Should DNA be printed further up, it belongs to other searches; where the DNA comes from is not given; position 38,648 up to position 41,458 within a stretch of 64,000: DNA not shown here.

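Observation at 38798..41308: Single ORF fusing glucose-6-phosphate dehydrogenase to a short-type 6-phosphogluconate dehydrogenase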

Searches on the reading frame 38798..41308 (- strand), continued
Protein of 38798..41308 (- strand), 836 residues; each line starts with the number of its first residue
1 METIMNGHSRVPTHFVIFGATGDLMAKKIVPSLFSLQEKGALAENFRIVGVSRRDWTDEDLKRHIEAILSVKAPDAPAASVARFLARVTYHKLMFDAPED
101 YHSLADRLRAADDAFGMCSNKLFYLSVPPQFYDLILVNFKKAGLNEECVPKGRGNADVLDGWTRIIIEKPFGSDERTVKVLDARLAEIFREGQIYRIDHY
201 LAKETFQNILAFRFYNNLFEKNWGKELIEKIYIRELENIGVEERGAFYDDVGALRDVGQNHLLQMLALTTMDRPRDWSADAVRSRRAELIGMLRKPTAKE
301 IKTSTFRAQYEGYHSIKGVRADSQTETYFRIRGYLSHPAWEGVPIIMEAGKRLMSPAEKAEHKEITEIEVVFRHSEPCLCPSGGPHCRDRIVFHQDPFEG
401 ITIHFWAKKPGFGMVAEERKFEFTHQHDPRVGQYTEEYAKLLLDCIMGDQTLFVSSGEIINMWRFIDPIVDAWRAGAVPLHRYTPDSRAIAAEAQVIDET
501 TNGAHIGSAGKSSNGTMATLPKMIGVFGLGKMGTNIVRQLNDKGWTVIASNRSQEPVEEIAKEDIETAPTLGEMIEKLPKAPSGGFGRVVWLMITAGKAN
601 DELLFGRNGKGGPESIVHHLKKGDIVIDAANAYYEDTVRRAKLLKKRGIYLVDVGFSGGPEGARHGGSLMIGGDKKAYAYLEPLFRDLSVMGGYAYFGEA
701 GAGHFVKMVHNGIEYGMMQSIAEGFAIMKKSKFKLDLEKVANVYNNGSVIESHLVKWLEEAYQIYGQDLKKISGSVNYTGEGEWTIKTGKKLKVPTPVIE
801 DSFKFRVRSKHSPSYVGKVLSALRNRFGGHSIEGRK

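Call 14: find_encoding_contigs(protein=P0031, flank=10000, max_places=2)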
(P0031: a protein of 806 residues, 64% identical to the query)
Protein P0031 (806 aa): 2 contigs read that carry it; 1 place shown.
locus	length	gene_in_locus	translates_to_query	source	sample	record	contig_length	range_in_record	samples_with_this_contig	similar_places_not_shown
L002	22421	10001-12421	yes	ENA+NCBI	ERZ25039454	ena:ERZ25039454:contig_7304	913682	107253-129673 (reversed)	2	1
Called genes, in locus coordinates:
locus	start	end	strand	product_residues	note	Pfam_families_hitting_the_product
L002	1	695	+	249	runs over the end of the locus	PF00121:TIM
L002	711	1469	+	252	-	PF04402:SIMPL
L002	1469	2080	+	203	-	PF04138:GtrA_DPMS_TM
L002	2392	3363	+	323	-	PF01565:FAD_binding_4, PF02873:MurB_C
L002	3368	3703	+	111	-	PF02482:Ribosomal_S30AE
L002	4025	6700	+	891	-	PF07517:SecA_DEAD, PF01043:SecA_PP_bind, PF21090:P-loop_SecA, PF07516:SecA_SW, PF02810:SEC-C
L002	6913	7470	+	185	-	PF04542:Sigma70_r2, PF07638:Sigma70_ECF (faint), PF08281:Sigma70_r4_2, PF04545:Sigma70_r4 (weak)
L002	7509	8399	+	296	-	PF18915:DUF5667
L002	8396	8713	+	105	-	PF01588:tRNA_bind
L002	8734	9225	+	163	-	PF00254:FKBP_C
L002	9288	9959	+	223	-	PF00072:Response_reg, PF00486:Trans_reg_C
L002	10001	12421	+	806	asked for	PF00479:G6PD_N, PF02781:G6PD_C, PF02826:2-Hacid_dh_C (faint), PF03446:NAD_binding_2, PF00393:6PGD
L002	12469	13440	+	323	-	PF10432:bact-PGI_C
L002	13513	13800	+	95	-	-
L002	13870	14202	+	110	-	-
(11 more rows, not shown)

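Call 19: search_protein_representatives(protein=window:38798-41308:-)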
Query: 836 residues. Proteins with E-value up to 0.001 (for the whole library): 22989; up to 1e-10: 10320; up to 1e-30: 2954. The best 150 are listed.
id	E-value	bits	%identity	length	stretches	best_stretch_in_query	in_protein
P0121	4.0e-251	852.2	51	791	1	9-835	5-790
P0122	1.2e-245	834.2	51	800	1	9-831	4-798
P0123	3.0e-198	677.3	55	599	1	201-831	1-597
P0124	2.2e-195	667.8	44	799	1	8-832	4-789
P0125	3.5e-189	647.3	45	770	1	8-832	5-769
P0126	1.6e-185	635.2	42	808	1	10-832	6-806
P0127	9.8e-181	619.4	45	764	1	17-832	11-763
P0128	4.0e-173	594.2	49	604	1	10-646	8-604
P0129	1.3e-166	572.7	41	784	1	11-835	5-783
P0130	2.5e-156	538.6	45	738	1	12-832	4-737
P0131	3.9e-156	538.0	42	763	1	15-831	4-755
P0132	1.3e-151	523.0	41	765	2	426-832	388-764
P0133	1.0e-146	506.9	42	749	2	431-832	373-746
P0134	5.9e-142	491.1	50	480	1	10-496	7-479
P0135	2.8e-126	439.3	48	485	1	10-487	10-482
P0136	1.4e-122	427.1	50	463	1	10-487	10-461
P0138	1.3e-119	417.2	47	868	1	10-479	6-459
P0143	3.9e-112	392.5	48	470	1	12-492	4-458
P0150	7.4e-105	368.4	38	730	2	521-831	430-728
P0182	3.9e-93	329.6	54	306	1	521-831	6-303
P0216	1.3e-83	298.1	38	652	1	12-489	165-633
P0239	6.3e-79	282.6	36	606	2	11-485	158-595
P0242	1.4e-78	281.4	47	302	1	521-832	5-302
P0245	2.7e-78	280.5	39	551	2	12-312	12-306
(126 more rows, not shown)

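Call 22: find_related_loci(query=A1, collection=genome_contigs, flank=10000)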
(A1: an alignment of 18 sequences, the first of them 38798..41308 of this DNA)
Query A1 (836 aa) in genome_contigs; peptide patterns used: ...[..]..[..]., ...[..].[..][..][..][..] (x = any residue, [..] = any of these).
600 stretches matched a pattern (row limit reached: there are more); 600 encode a relative of the query (tblastn E <= 1e-3); the best 80 are kept; 80 distinct loci.
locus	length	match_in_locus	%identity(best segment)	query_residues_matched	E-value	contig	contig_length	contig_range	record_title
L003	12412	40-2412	45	3-832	0e+0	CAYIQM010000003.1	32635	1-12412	MAG TPA_asm: uncultured Gammaproteobacteria bacterium isolate ERP119705_co25_673 genome assembly, contig: NODE_638_lengt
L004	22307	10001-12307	43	11-832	0e+0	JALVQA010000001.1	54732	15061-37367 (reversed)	MAG: Candidatus Moraniibacteriota bacterium isolate A3_metabat2_scaf2bin.005 A3_NODE_103_length_54732_cov_4.043073, whol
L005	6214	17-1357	52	364-836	8e-150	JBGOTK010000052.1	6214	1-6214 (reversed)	MAG: Candidatus Paceibacteria bacterium isolate OBJ_0618_7090110_164 k141_3496715_length_6214_cov_9.0000, whole genome s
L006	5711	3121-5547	32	3-831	1e-117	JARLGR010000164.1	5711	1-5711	MAG: Mycobacterium sp. isolate MAG_BA163 MetaBAT2_Bin_163_sub_Anoxic_k141_1524347, whole genome shotgun sequence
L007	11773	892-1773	55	524-833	8e-98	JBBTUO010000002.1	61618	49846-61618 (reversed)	MAG: Patescibacteria group bacterium isolate H41-bin128_1 H41_bin128_1_000000000002, whole genome shotgun sequence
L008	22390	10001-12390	36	12-833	1e-88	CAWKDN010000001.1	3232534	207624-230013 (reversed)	MAG: uncultured Solirubrobacteraceae bacterium isolate MFD05454.bin.1.2 genome assembly, contig: contig_11936, whole gen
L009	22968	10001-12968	36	15-799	5e-88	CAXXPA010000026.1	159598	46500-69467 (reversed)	MAG: Bacteroidales bacterium isolate 7230157a-bac2-44d2-b64d-f02b708be741 genome assembly, contig: contig_26, whole geno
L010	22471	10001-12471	37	8-833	2e-87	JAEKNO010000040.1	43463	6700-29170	MAG: Candidatus Dormiibacter inghamiae isolate Mitchell_Peninsula_6 NODE_860_length_43463_cov_104.998618, whole genome s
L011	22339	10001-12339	36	16-833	9e-87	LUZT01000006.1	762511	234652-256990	MAG: Chlorobiales bacterium Clorobi_01 Chlorobi_01_contig_297, whole genome shotgun sequence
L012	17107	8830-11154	34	16-831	1e-85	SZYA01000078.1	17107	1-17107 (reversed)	MAG: Chlorobium sp. isolate L442-64 CA-L442_179284, whole genome shotgun sequence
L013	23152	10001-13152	35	16-809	3e-84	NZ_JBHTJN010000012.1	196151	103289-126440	Seminibacterium arietis strain CCUG 61707 GCM70027496_21, whole genome shotgun sequence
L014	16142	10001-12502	35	12-831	1e-83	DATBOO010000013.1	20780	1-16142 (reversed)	MAG TPA_asm: Acidimicrobiales bacterium isolate SMAG_U4053 k141_864884, whole genome shotgun sequence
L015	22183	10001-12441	35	12-832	1e-83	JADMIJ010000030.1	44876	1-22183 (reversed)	MAG: Acidimicrobiales bacterium isolate MAG009 NODE_599_length_44876_cov_13.462350, whole genome shotgun sequence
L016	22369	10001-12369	36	4-833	5e-83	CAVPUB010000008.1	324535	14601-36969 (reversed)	MAG: uncultured Actinomycetota bacterium isolate MFD10113.bin.1.27 genome assembly, contig: contig_5976, whole genome sh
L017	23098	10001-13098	36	2-810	4e-83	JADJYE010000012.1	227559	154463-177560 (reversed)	MAG: Polyangiaceae bacterium isolate Lyne_18-Q3-R50-59_BAT3C.601 tig00009501-10-2270630, whole genome shotgun sequence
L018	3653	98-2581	34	12-832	1e-83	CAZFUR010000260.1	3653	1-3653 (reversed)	MAG TPA_asm: uncultured bacterium isolate binchicken_co67_270 genome assembly, contig: NODE_33976_length_3653_cov_3.8579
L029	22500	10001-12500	36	12-830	3e-80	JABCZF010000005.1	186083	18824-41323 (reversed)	MAG: Acidobacteria bacterium isolate Inc-BW-C-12-M_MAG15 Ga0210394_10000126, whole genome shotgun sequence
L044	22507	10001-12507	35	7-830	2e-77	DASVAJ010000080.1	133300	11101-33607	MAG TPA_asm: Terriglobales bacterium isolate SMAG_U1948 k141_1355518, whole genome shotgun sequence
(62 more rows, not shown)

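Call 25: list_cluster_members(proteins=[P0121, P0122, P0124, P0125, P0126, P0127, P0129, P0130, P0131, P0132])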
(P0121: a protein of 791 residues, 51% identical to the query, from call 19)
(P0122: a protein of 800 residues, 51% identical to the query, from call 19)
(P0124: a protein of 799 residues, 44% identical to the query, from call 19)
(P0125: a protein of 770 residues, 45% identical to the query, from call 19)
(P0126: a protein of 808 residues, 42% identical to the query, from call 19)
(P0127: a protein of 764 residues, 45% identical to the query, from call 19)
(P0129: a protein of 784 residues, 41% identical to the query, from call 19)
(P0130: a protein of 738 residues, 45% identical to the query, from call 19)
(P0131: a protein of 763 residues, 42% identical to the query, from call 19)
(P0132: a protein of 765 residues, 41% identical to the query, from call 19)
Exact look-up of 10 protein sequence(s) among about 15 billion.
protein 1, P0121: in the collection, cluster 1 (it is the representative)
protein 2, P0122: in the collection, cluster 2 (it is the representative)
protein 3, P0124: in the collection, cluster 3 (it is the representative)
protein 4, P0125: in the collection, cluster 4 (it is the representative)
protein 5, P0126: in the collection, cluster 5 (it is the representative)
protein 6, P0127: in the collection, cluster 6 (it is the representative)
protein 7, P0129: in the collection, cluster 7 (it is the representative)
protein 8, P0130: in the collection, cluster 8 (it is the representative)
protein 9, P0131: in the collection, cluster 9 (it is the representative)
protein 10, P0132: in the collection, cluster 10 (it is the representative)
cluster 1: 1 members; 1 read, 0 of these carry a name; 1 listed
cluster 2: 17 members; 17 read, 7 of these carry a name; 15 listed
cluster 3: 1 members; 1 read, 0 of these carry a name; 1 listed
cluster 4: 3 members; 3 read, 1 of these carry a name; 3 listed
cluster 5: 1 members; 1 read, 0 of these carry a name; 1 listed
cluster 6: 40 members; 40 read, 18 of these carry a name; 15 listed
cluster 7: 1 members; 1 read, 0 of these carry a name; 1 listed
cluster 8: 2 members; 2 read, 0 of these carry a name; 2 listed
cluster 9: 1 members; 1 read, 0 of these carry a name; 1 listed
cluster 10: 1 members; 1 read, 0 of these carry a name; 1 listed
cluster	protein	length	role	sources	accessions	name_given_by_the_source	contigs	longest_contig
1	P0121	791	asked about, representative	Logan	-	-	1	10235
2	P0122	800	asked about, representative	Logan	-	-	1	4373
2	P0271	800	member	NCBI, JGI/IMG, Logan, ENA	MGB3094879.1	MAG: glucose-6-phosphate dehydrogenase [Microgenomates group bacterium]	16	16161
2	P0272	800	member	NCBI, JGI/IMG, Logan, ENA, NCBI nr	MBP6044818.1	glucose-6-phosphate dehydrogenase [Candidatus Woesebacteria bacterium] | glucose-6-phosphate 1-dehydrogenase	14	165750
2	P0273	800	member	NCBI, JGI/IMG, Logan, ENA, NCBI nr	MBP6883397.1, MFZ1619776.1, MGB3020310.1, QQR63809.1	MAG: glucose-6-phosphate dehydrogenase [Microgenomates group bacterium] | glucose-6-phosphate dehydrogenase [Candidatus Woesebacteria bacterium]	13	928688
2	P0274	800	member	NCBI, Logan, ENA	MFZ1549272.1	MAG: glucose-6-phosphate dehydrogenase [Microgenomates group bacterium]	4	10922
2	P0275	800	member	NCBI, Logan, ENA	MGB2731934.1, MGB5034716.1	MAG: glucose-6-phosphate dehydrogenase [Microgenomates group bacterium]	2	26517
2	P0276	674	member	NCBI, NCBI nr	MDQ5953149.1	MAG: glucose-6-phosphate 1-dehydrogenase, partial [Patescibacteria group bacterium] | glucose-6-phosphate 1-dehydrogenase [Patescibacteria group bacterium]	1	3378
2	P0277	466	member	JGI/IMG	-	6-phosphogluconate dehydrogenase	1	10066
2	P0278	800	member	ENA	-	-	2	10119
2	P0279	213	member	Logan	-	-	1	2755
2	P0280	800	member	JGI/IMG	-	-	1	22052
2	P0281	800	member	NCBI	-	-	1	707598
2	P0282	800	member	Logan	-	-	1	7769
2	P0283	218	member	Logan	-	-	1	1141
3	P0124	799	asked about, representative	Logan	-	-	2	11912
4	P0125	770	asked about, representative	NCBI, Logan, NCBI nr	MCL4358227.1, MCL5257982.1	MAG: glucose-6-phosphate dehydrogenase [Patescibacteria group bacterium] | glucose-6-phosphate dehydrogenase [Patescibacteria group bacterium]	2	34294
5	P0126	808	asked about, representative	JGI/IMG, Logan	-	-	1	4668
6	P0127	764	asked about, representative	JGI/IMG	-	-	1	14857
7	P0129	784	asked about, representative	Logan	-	-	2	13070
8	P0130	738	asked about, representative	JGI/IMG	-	-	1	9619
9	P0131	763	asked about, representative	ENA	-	-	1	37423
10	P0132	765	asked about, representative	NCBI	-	-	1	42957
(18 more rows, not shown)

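Call 35: search_solved_structures(query=window:38798-41308:-, max_evalue=1e-20, show_alignments=0)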
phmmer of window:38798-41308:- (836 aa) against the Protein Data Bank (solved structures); distinct sequences matched with E-value up to 1e-20: 64 (the best 60 are shown).
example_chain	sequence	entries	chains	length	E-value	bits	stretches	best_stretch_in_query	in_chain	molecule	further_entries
9emm_A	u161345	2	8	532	3.1e-74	253.8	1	12-481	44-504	Glucose-6-phosphate 1-dehydrogenase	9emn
6va9_A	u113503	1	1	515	3.7e-66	227.1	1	12-470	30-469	Glucose-6-phosphate 1-dehydrogenase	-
1qki_A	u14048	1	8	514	9.4e-66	225.8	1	12-471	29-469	GLUCOSE-6-PHOSPHATE 1-DEHYDROGENASE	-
6e07_L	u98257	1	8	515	9.4e-66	225.8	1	12-471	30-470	Glucose-6-phosphate 1-dehydrogenase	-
6jyu_A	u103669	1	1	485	1.5e-65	225.1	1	14-471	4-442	Glucose-6-phosphate 1-dehydrogenase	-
7sei_A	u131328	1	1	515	3.4e-65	223.9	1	12-470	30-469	Glucose-6-phosphate 1-dehydrogenase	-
6va8_A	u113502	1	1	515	4.1e-65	223.7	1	12-470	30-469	Glucose-6-phosphate 1-dehydrogenase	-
7zve_G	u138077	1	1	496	4.1e-65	223.7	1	12-470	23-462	Glucose-6-phosphate 1-dehydrogenase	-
7zve_C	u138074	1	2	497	4.1e-65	223.6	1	12-470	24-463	Glucose-6-phosphate 1-dehydrogenase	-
7zve_B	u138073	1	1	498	4.2e-65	223.6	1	12-470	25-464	Glucose-6-phosphate 1-dehydrogenase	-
7zve_D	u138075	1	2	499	4.2e-65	223.6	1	12-470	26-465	Glucose-6-phosphate 1-dehydrogenase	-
7zve_E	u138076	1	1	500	4.2e-65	223.6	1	12-470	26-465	Glucose-6-phosphate 1-dehydrogenase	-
7zve_A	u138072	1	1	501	4.2e-65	223.6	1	12-471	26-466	Glucose-6-phosphate 1-dehydrogenase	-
6va0_A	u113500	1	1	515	4.6e-65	223.5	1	12-470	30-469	Glucose-6-phosphate 1-dehydrogenase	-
6e08_L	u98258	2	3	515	4.6e-65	223.5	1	12-470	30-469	Glucose-6-phosphate 1-dehydrogenase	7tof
10gw_A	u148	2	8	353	1e-52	182.7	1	523-831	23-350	6-phosphogluconate dehydrogenase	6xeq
8ihe_A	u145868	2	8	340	2.8e-50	174.6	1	524-731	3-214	Probable 6-phosphogluconate dehydrogenase,decarboxylating Gnd2 | 6-phosphogluconate dehydrogenase, NAD(+)-dependent, decarboxylating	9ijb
6vpb_A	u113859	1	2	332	1.4e-49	172.3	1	692-831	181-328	6-phosphogluconate dehydrogenase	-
4e21_A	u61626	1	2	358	2e-44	155.3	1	522-729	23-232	6-phosphogluconate dehydrogenase (Decarboxylating)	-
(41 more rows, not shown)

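Call 39: search_protein_families(library=pfam, proteins=[P0138, P0216, P0239, P0245, P0134, P0182], max_evalue=0.0001)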
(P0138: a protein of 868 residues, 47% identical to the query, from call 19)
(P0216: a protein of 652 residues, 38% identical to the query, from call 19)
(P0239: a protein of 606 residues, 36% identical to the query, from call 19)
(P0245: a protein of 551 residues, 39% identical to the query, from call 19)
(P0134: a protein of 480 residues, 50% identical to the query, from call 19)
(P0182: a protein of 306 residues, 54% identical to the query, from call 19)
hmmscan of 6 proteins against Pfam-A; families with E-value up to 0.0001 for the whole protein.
P0138 (868 aa): 2 families
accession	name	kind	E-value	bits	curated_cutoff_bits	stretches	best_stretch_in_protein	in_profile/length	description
PF02781.21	G6PD_C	-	1.5e-68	231.5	27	1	199-441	1-254/296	Glucose-6-phosphate dehydrogenase, C-terminal domain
PF00479.28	G6PD_N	-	9.8e-54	183.2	22.1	1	12-196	1-182/183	Glucose-6-phosphate dehydrogenase, NAD binding domain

P0216 (652 aa): 3 families
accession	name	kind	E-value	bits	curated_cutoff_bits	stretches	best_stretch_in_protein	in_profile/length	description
PF02781.21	G6PD_C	-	1e-108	363.4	27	1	359-649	1-296/296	Glucose-6-phosphate dehydrogenase, C-terminal domain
PF00479.28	G6PD_N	-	7.2e-61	206.5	22.1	1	169-357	1-183/183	Glucose-6-phosphate dehydrogenase, NAD binding domain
PF01182.26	Glucosamine_iso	-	1.4e-06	28.8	27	0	7-66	2-61/225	Glucosamine-6-phosphate isomerases/6-phosphogluconolactonase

P0239 (606 aa): 3 families
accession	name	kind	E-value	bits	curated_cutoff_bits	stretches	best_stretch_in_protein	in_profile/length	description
PF02781.21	G6PD_C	-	6e-70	236.1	27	1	342-601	1-282/296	Glucose-6-phosphate dehydrogenase, C-terminal domain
PF00479.28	G6PD_N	-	3.3e-47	161.9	22.1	1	164-340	2-183/183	Glucose-6-phosphate dehydrogenase, NAD binding domain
PF03446.21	NAD_binding_2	-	7.6e-23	81.7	21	1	2-154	1-154/161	NAD binding domain of 6-phosphogluconate dehydrogenase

P0245 (551 aa): 2 families
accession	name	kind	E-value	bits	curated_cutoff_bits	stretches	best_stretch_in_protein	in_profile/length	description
PF02781.21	G6PD_C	-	1.3e-101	340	27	2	365-548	110-295/296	Glucose-6-phosphate dehydrogenase, C-terminal domain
PF00479.28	G6PD_N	-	8.9e-59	199.6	22.1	1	16-203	1-183/183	Glucose-6-phosphate dehydrogenase, NAD binding domain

P0134 (480 aa): 2 families
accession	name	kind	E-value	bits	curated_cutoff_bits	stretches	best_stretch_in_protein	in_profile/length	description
PF02781.21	G6PD_C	-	7e-80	268.7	27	1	200-468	2-276/296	Glucose-6-phosphate dehydrogenase, C-terminal domain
PF00479.28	G6PD_N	-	4.2e-51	174.6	22.1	1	13-197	1-183/183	Glucose-6-phosphate dehydrogenase, NAD binding domain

P0182 (306 aa): 5 families
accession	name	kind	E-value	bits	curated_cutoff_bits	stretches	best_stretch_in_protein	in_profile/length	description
PF03446.21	NAD_binding_2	-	8.6e-43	146.6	21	1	8-162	1-154/161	NAD binding domain of 6-phosphogluconate dehydrogenase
PF00393.24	6PGD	-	3.6e-23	82.8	27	1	175-283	1-115/290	6-phosphogluconate dehydrogenase, C-terminal domain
PF03807.23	F420_oxidored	-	2.3e-07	31.7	21.6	1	8-100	1-90/94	NADP oxidoreductase coenzyme F420-dependent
PF02826.25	2-Hacid_dh_C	-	7.1e-07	29.2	25.1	1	3-88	33-114/178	D-isomer specific 2-hydroxyacid dehydrogenase, NAD binding domain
PF01488.26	Shikimate_DH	-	2.8e-05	24.6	24.3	1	2-69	8-79/138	Shikimate / quinate 5-dehydrogenase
